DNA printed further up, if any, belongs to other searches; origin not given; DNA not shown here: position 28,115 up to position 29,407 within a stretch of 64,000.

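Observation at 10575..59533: A 19-bp perfect palindrome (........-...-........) occurs at 13 loci, all inside the mobile element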

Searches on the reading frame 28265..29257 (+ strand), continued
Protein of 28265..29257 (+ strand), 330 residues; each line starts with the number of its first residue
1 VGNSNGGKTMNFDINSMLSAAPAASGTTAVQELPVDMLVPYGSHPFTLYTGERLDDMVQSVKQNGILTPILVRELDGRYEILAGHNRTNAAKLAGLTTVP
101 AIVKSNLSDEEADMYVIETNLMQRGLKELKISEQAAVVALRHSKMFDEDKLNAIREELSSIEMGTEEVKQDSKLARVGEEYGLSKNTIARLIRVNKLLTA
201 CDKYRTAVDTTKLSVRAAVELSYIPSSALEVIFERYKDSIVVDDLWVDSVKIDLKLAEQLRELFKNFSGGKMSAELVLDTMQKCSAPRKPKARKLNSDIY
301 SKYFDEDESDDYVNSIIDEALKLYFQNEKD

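Call 49: find_homologous_proteins(query=window:28292-29257:+, max_evalue=1e-10)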
Query window:28292-29257:+ (321 aa): 2224 proteins with E <= 1e-10 among 8000 candidates; the best 120 are listed.
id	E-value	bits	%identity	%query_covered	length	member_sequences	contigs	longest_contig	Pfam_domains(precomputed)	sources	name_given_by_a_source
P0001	7.5e-186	634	91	100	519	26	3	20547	PF02195.27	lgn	-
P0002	2.0e-146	505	72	99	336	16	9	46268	PF02195.27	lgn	-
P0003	7.0e-138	477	68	100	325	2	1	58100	PF02195.27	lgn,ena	-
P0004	1.1e-136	473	68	99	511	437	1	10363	PF02195.27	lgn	-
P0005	5.7e-136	471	67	99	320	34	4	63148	PF02195.27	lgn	-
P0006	5.4e-134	464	68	99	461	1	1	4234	PF02195.27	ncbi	ncbi:MAG: ParB/RepB/Spo0J family partition protein, partial [Oscillospiraceae bacterium]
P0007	9.9e-134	463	68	99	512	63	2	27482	PF02195.27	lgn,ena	-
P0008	6.8e-133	461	67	99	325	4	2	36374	PF02195.27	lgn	-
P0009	1.0e-132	460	67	100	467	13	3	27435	PF02195.27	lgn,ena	-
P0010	1.8e-131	456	67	96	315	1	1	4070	PF02195.27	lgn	-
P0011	8.3e-131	454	69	98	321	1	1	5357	PF02195.27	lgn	-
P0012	2.4e-130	452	67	100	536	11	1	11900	PF02195.27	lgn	-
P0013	3.1e-130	452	69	98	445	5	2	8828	PF02195.27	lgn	-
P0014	3.3e-130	452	66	100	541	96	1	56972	PF02195.27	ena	-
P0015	3.4e-129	449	67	99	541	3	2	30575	PF02195.27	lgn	-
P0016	6.3e-128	444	66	99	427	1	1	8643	PF02195.27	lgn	-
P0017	1.1e-127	444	65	99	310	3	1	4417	PF02195.27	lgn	-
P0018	1.1e-127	444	65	100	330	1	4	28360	PF02195.27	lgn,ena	-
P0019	2.5e-127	442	67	100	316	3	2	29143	PF02195.27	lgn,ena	-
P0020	3.8e-127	442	66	99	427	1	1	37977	PF02195.27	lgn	-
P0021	1.3e-126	440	66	98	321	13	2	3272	PF02195.27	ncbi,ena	-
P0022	5.3e-126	438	65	98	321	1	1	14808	PF02195.27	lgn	-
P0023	2.7e-125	436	65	100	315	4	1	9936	PF02195.27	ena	-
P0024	2.8e-125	436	64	98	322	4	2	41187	PF02195.27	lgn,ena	-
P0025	3.8e-125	435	66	98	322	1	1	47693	PF02195.27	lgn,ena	-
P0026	2.7e-124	432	65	98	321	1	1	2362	PF02195.27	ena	-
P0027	3.6e-124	432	66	100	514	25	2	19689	PF02195.27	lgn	-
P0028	4.9e-118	412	63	95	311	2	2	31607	PF02195.27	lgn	-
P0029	2.9e-112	393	58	100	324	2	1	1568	PF02195.27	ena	-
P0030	3.4e-103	363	59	94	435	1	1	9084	PF02195.27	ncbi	ncbi:MAG: ParB/RepB/Spo0J family partition protein [Oscillospiraceae bacterium]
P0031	2.0e-99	351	55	100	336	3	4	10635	PF02195.27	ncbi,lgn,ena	-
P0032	5.3e-99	349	55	100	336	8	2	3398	PF02195.27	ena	-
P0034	8.9e-97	342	53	99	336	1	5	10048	PF02195.27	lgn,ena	-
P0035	9.4e-97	342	55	99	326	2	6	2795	PF02195.27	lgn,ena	-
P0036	2.1e-96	341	53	99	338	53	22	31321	PF02195.27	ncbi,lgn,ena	-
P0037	5.3e-96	340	51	100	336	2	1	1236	PF02195.27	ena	-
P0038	2.7e-95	337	52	100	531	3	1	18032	PF02195.27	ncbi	-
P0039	4.2e-95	337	53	99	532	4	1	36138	PF02195.27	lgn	-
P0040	5.9e-95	336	53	100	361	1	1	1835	PF02195.27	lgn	-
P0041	7.8e-95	336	55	100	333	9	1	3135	PF02195.27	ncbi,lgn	-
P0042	8.5e-95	336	52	99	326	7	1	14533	PF02195.27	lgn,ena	-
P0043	5.4e-94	333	52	99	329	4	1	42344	PF02195.27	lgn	-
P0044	1.3e-93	332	55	94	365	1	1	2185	PF02195.27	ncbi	ncbi:MAG: ParB/RepB/Spo0J family partition protein [Oscillospiraceae bacterium]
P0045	1.4e-93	332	51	100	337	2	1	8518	PF02195.27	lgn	-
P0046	3.7e-93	330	50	99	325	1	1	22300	PF02195.27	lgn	-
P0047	1.4e-92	328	51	100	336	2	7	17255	PF02195.27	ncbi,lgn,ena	-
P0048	1.5e-92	328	51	99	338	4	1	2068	PF02195.27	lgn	-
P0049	2.1e-92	328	52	98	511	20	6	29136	PF03118.22,PF02195.27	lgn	-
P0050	2.2e-92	328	50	99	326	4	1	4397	PF02195.27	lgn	-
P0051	2.6e-92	328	54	100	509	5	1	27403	PF02195.27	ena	-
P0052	8.1e-92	326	51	98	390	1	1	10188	PF03118.22,PF02195.27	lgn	-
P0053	1.0e-91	326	51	99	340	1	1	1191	PF02195.27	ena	-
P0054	2.9e-91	324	48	98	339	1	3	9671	PF02195.27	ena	-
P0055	3.7e-91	324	48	98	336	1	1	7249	PF02195.27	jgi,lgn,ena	-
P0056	5.6e-91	323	53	100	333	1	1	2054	PF02195.27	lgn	-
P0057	6.2e-91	323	55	94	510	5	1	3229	PF03118.22,PF02195.27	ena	-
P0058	7.1e-91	323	51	99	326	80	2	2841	PF02195.27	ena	-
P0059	7.3e-91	323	52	98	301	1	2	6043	PF02195.27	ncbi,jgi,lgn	jgi:ParB family chromosome partitioning protein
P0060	9.5e-91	322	51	99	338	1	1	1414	PF02195.27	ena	-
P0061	4.0e-90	320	52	100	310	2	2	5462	PF02195.27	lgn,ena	-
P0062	5.7e-90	320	51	99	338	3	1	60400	PF02195.27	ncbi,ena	-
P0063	5.7e-90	320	50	100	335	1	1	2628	PF02195.27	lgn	-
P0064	9.6e-90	319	53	100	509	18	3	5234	PF03118.22,PF02195.27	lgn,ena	-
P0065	1.3e-89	319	49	99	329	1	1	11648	PF02195.27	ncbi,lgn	-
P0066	1.7e-89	318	49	100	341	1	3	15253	PF02195.27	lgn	-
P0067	3.1e-89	317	49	99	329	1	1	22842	PF02195.27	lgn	-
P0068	4.3e-89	317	50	99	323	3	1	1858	PF02195.27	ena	-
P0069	6.7e-89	316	50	99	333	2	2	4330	PF02195.27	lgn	-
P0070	6.8e-89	316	52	98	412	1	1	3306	PF03118.22,PF02195.27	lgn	-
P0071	1.5e-88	315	50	99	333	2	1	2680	PF02195.27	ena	-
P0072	2.5e-88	314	49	99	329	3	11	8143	PF02195.27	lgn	-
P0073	4.1e-87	310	51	98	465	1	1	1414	PF03118.22,PF02195.27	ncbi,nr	ncbi:MAG: ParB/RepB/Spo0J family partition protein, partial [Oscillospiraceae bacterium]|nr:ParB/Rep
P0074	8.0e-87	310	51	95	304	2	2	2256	PF02195.27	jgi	-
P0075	1.5e-85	305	47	99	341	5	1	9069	PF02195.27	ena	-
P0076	2.0e-85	305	51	100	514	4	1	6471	PF02195.27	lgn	-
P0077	6.7e-85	303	47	100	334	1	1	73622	PF02195.27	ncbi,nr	ncbi:MAG: ParB N-terminal domain-containing protein [Prevotella sp.]|nr:ParB N-terminal domain-conta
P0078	1.2e-83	299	46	98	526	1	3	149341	PF02195.27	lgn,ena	-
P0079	2.2e-82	295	48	99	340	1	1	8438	PF02195.27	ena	-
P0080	1.0e-81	293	51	98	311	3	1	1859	PF02195.27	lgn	-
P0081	7.1e-81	290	47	100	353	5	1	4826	PF02195.27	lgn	-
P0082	5.8e-79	284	49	98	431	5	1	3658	PF03118.22,PF02195.27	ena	-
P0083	2.9e-78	281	51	98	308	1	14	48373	PF02195.27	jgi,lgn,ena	-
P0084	1.4e-77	279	50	98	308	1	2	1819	PF02195.27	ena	-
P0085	1.5e-77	279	50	98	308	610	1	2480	PF02195.27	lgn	-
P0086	1.7e-77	279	50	98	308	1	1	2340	PF02195.27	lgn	-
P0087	2.0e-77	279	50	98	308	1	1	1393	PF02195.27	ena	-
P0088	2.6e-77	278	50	98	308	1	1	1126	PF02195.27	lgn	-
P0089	2.8e-77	278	50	98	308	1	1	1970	PF02195.27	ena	-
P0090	2.8e-77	278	50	98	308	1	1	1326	PF02195.27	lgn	-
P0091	3.1e-77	278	50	98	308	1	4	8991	PF02195.27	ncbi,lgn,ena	-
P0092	3.1e-77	278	50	98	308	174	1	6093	PF02195.27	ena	-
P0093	3.7e-77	278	50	98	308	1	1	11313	PF02195.27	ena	-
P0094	4.1e-77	278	50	98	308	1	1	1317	PF02195.27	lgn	-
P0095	4.1e-77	278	50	98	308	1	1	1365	PF02195.27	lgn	-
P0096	4.2e-77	278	50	98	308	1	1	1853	PF02195.27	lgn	-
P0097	4.5e-77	278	50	98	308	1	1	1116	PF02195.27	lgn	-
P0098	4.6e-77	277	50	98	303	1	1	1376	PF02195.27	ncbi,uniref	ncbi:ParB N-terminal domain-containing protein, partial [Porcipelethomonas sp.]|uniref:ParB N-termin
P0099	5.7e-77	277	50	98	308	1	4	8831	PF02195.27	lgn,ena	-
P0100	6.1e-77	277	50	98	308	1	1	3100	PF02195.27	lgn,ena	-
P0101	6.6e-77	277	50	98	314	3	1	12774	PF17762.9,PF02195.27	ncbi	-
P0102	7.1e-77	277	48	99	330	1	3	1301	PF02195.27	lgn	-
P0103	7.7e-77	277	50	98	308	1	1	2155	PF02195.27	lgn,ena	-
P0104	8.3e-77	277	50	98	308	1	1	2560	PF02195.27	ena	-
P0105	1.1e-76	276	49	98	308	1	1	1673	PF02195.27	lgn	-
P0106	1.2e-76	276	50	98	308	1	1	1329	PF02195.27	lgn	-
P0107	1.2e-76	276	50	98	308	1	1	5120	PF02195.27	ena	-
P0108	1.4e-76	276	50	98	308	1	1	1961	PF02195.27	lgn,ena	-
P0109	1.9e-76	276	49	98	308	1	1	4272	PF02195.27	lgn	-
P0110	1.9e-76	275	49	98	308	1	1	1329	PF02195.27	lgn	-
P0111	3.5e-76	275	50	98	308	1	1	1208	PF02195.27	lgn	-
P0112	3.6e-76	275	50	98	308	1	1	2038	PF02195.27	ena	-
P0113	4.0e-76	274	50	98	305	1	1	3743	PF02195.27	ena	-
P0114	4.7e-76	274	50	98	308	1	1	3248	PF02195.27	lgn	-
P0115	4.8e-76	274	50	98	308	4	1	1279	PF02195.27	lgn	-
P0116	7.0e-76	274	50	98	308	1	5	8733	PF02195.27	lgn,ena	-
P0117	8.6e-76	273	49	99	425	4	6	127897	PF17762.9,PF02195.27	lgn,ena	-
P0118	9.5e-76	273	50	98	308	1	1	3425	PF02195.27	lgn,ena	-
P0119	9.8e-76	273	48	98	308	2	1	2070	PF02195.27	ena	-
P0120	9.8e-76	273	50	98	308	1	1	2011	PF02195.27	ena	-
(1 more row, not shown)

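Call 60: predict_structure(alignment_id=A2)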
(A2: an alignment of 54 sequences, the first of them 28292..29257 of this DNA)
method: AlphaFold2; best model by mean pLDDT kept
length: 321 residues; sequences in the alignment: 54
mean_pLDDT: 81.8   pTM: 0.69
mean pLDDT of the five models: 81.8, 81.2, 79.9, 78.7, 78.0
residues with pLDDT >= 90: 149; 70-90: 113; 50-70: 22; < 50: 37
segments of 3 or more residues with pLDDT < 50: 1-18, 154-167
pLDDT, mean of each block of 10 residues (from residue 1): 39 43 93 84 89 90 91 92 94 89 87 83 91 67 77 49 41 76 94 95 96 96 96 89 96 93 93 60 78 89 91 82 53
secondary structure, 60 per line:
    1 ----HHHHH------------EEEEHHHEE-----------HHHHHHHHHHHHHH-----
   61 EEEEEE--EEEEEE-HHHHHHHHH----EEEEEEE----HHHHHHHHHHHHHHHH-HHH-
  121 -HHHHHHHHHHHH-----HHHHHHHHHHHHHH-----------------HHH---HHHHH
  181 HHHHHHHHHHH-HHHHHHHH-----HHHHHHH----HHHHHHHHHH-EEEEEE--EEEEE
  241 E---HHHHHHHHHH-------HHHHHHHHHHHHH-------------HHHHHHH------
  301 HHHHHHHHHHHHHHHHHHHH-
elements in order: H5-9 E22-25 H42-55 E61-66 E69-74 H76-84 E89-95 H100-115 H122-133 H139-152 H176-191 H193-200 H206-212 H217-226 E228-233 E236-241 H245-254 H262-274 H288-294 H301-320
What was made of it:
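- On ParABS / ParB-family site (parS-like): The AF2 model (pLDDT 81.8) has helices at 170-172 and 176-191 (call 60).
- The discriminating residue is position 2 of the predicted recognition helix, residues 176-191 (call 60).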

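Call 63: fold_search(model_id=the predicted structure, library=pdb)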
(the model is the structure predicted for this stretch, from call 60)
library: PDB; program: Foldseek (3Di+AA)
matches with E <= 10: 244; with E <= 0.001: 38
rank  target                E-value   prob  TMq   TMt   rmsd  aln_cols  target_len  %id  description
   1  7bnr_A                2.8e-10  1.00  0.28  0.44  14.1       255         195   22  Crystal structure of a ParB Q52A mutant from Myxococcus xanthus bound to CTPyS (released 2021-09-08)
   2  7bnk_A                3.3e-10  1.00  0.28  0.46  14.0       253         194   22  Crystal structure of ParB from Myxococcus xanthus bound to CDP and Monothiophosphate (released 2021-09-08)
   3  7bnk_B                5.1e-10  1.00  0.28  0.46  14.1       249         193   22  Crystal structure of ParB from Myxococcus xanthus bound to CDP and Monothiophosphate (released 2021-09-08)
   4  7bnr_B                7.3e-10  1.00  0.28  0.44  14.1       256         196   24  Crystal structure of a ParB Q52A mutant from Myxococcus xanthus bound to CTPyS (released 2021-09-08)
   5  7nfu_B                9.5e-10  1.00  0.37  0.52  10.6       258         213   23  Crystal structure of C-terminally truncated Geobacillus thermoleovorans nucleoid occlusion protein Noc (released 2021-02-17)
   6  7o0n_A                1.0e-09  1.00  0.28  0.46  14.2       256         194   23  Crystal structure of a ParB E93A mutant from Myxococcus xanthus bound to CDP and monothiophosphate (released 2021-09-15)
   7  7ol9_B                1.3e-09  1.00  0.28  0.43  17.6       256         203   23  Crystal structure of C-terminally truncated Bacillus subtilis nucleoid occlusion protein (Noc) complexed to the Noc-bi (released 2022-03-09)
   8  7nfu_A                1.4e-09  1.00  0.36  0.50  10.4       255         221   23  Crystal structure of C-terminally truncated Geobacillus thermoleovorans nucleoid occlusion protein Noc (released 2021-02-17)
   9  6sdk_A                1.6e-09  1.00  0.29  0.45  15.1       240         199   26  Crystal structure of bacterial ParB dimer bound to CDP (released 2019-10-23)
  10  7ol9_A                2.4e-09  1.00  0.23  0.36  15.1       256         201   22  Crystal structure of C-terminally truncated Bacillus subtilis nucleoid occlusion protein (Noc) complexed to the Noc-bi (released 2022-03-09)
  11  6sdk_B                3.2e-09  1.00  0.29  0.46  14.5       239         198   25  Crystal structure of bacterial ParB dimer bound to CDP (released 2019-10-23)
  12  7ng0                  7.7e-09  1.00  0.28  0.44  14.2       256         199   25  Crystal structure of N- and C-terminally truncated Geobacillus thermoleovorans nucleoid occlusion protein Noc (released 2021-02-17)
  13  7bm8_A                1.8e-08  1.00  0.27  0.46  15.0       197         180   24  Crystal structure of the C-terminally truncated chromosome-partitioning protein ParB from Caulobacter crescentus compl (released 2021-04-28)
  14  8qa9_A                3.9e-08  1.00  0.35  0.51  10.5       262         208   19  Crystal structure of the RK2 plasmid encoded co-complex of the C-terminally truncated transcriptional repressor protei (released 2024-02-21)
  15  8qa9_B                7.0e-08  1.00  0.36  0.52  10.3       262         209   19  Crystal structure of the RK2 plasmid encoded co-complex of the C-terminally truncated transcriptional repressor protei (released 2024-02-21)
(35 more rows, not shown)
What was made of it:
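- The AlphaFold2 model (pLDDT 81.8) matches ParB, Noc and KorB structures over about 250 columns covering the N-terminal and DNA-binding domains (call 63).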

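Call 76: search_protein_families(library=phrogs, proteins=[window:28292-29257:+], max_evalue=0.01)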
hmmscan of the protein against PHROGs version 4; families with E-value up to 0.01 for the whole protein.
window:28292-29257:+ (321 aa): 22 families
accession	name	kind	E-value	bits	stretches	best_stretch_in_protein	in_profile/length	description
phrog_4715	-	DNA, RNA and nucleotide metabolism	1e-39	137.5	1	20-231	146-349/630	ParB-like partition protein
phrog_3264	-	DNA, RNA and nucleotide metabolism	2e-20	74.7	1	13-139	41-166/337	ParB-like partition protein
phrog_620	-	DNA, RNA and nucleotide metabolism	1.3e-16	62.4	1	20-114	8-98/217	ParB-like partition protein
phrog_6218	-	DNA, RNA and nucleotide metabolism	1.3e-13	51.9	1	45-114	27-98/506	ParB-like partition protein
phrog_8071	-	DNA, RNA and nucleotide metabolism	4.3e-13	50.3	1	20-114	6-96/389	ParB-like partition protein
phrog_15396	-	DNA, RNA and nucleotide metabolism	1.4e-12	49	1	21-163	4-141/258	ParB-like partition nuclease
phrog_3951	-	unknown function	1.4e-12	48.7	1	37-180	36-177/301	-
phrog_498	-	other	2.2e-12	47.3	1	15-148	29-166/633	DNA methyltransferase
phrog_723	-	DNA, RNA and nucleotide metabolism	2.6e-12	48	1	45-111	33-102/223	ParB-like partition protein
phrog_930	-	DNA, RNA and nucleotide metabolism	3.2e-12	47.8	1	21-187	7-175/223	ParB-like partition protein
phrog_940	-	DNA, RNA and nucleotide metabolism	2.5e-10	41.1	1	27-115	12-96/388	nuclease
phrog_1033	-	DNA, RNA and nucleotide metabolism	3e-10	41.4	1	44-107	57-125/334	ParB-like partition protein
phrog_21315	-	unknown function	2.8e-09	37.5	1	42-188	29-154/415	-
phrog_26387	-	DNA, RNA and nucleotide metabolism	7.6e-09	36.3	1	45-121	33-113/252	ParB-like partition nuclease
phrog_8947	-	unknown function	9.1e-09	36.2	1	34-203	28-189/219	-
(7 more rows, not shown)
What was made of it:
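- On ParABS / ParB-family site (parS-like): Foldseek aligns about 250 columns to ParB, Noc and KorB chains that cover the N-terminal and DNA-binding domains (call 63). phrog_4715 covers residues 20-231 (call 76).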
